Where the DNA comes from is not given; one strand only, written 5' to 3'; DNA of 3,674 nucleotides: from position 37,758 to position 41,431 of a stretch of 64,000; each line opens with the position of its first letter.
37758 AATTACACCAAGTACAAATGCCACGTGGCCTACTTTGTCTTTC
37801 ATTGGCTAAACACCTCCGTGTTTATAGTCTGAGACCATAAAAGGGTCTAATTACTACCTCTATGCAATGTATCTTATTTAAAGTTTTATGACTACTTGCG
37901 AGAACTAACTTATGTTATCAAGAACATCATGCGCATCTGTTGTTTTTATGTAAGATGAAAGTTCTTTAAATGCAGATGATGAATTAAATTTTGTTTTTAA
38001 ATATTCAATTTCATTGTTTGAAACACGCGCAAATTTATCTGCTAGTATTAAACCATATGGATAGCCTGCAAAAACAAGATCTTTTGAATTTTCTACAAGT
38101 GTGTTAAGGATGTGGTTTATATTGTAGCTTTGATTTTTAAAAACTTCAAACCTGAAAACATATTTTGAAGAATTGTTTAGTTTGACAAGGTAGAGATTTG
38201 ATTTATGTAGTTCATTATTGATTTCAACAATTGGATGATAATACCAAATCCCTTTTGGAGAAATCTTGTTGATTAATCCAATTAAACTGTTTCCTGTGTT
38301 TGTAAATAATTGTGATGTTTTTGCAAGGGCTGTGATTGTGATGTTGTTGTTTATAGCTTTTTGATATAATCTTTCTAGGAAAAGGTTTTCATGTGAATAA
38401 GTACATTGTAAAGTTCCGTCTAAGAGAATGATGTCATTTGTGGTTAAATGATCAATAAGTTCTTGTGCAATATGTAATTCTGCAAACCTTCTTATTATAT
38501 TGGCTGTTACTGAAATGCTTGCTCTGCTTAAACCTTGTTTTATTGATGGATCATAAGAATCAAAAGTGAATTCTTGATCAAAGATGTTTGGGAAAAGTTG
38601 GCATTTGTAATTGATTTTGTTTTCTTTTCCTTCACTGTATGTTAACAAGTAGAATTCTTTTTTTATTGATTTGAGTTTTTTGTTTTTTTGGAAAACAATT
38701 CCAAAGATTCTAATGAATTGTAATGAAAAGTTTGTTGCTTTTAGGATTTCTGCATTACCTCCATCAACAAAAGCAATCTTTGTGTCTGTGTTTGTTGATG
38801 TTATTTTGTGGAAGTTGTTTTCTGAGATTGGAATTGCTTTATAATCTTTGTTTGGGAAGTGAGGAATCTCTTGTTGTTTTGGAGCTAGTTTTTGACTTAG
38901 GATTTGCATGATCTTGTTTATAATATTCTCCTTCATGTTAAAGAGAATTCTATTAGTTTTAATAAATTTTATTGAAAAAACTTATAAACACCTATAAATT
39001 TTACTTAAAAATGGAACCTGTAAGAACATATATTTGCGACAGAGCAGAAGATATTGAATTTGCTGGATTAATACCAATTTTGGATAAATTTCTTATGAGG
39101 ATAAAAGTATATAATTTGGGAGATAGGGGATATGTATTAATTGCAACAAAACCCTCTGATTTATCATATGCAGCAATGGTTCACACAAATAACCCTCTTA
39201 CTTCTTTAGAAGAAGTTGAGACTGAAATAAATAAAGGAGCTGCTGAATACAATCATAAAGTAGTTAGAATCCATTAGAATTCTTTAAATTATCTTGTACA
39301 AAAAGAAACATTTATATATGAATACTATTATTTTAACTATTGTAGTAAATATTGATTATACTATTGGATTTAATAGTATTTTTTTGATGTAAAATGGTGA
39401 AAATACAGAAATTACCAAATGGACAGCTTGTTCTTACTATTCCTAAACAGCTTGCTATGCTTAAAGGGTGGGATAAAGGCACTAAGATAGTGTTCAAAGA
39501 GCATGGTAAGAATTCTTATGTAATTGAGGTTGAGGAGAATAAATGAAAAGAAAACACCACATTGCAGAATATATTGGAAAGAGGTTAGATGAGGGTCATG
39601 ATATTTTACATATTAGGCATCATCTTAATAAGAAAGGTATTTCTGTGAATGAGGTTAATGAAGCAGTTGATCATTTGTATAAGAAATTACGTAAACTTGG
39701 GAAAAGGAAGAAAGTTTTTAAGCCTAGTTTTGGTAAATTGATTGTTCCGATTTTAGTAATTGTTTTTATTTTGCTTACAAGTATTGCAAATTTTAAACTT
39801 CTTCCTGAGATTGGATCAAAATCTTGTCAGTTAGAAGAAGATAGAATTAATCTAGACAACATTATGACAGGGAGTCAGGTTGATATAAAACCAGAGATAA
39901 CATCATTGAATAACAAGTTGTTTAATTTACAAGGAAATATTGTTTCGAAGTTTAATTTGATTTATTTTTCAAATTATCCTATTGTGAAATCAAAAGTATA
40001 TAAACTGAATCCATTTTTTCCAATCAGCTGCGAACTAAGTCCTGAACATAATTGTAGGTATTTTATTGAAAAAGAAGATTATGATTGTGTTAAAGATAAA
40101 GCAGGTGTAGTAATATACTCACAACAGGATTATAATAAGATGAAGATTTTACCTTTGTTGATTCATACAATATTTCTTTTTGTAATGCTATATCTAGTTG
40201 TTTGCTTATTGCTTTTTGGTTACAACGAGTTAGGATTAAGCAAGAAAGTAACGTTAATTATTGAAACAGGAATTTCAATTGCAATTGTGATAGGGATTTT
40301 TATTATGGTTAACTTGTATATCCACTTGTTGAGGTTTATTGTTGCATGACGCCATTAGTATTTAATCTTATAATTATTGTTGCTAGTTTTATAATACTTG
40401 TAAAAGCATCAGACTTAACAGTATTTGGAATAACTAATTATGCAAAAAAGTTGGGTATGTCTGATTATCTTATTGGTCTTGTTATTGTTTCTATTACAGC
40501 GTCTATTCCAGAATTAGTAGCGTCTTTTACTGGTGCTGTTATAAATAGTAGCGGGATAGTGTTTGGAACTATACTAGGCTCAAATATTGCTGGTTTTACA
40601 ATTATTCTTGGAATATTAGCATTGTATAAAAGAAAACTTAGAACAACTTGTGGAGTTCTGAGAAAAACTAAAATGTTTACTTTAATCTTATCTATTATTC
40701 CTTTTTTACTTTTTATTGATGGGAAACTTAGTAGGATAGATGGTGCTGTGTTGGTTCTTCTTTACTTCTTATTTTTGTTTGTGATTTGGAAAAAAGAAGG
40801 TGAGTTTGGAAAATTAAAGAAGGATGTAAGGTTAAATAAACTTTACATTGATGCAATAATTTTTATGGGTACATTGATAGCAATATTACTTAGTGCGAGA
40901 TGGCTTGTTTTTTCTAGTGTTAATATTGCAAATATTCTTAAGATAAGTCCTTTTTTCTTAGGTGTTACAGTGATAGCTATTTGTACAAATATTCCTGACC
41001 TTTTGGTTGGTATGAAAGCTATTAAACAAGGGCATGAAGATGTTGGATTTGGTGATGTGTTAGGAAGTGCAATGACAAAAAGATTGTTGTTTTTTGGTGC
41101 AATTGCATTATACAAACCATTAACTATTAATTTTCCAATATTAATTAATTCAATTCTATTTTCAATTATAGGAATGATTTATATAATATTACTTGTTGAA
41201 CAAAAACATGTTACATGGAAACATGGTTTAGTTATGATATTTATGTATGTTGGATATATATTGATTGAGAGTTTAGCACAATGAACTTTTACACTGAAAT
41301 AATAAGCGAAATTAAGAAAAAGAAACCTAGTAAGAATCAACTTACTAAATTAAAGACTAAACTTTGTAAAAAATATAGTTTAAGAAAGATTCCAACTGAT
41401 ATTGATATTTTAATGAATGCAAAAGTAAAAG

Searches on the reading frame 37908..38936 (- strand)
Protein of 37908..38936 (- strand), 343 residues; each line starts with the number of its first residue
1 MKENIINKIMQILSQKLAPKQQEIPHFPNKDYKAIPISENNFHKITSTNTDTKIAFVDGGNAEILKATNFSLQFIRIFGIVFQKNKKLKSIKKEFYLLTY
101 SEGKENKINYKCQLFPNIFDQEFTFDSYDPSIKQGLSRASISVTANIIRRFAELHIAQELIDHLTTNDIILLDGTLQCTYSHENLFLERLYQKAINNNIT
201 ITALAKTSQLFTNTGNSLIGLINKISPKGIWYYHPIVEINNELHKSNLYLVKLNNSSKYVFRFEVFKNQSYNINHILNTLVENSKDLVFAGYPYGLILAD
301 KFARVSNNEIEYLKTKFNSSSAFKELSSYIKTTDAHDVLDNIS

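Call 72: search_protein_families(library=pfam, proteins=[window:37908-38936:-], max_evalue=0.00001)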
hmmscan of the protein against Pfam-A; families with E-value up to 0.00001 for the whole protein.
window:37908-38936:- (343 aa): 1 family
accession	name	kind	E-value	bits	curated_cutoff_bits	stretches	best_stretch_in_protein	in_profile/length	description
PF09376.16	NurA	-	3.1e-08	33.9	21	1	53-305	2-254/254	NurA domain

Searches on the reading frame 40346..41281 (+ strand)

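Call 72: search_protein_families(library=pfam, proteins=[window:40346-41281:+], max_evalue=0.00001)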
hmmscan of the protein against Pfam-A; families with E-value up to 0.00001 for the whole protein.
window:40346-41281:+ (312 aa): 1 family
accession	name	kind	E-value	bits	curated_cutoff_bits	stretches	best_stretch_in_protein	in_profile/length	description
PF01699.29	Na_Ca_ex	-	1.7e-46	158.3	24.9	2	171-307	4-148/151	Sodium/calcium exchanger protein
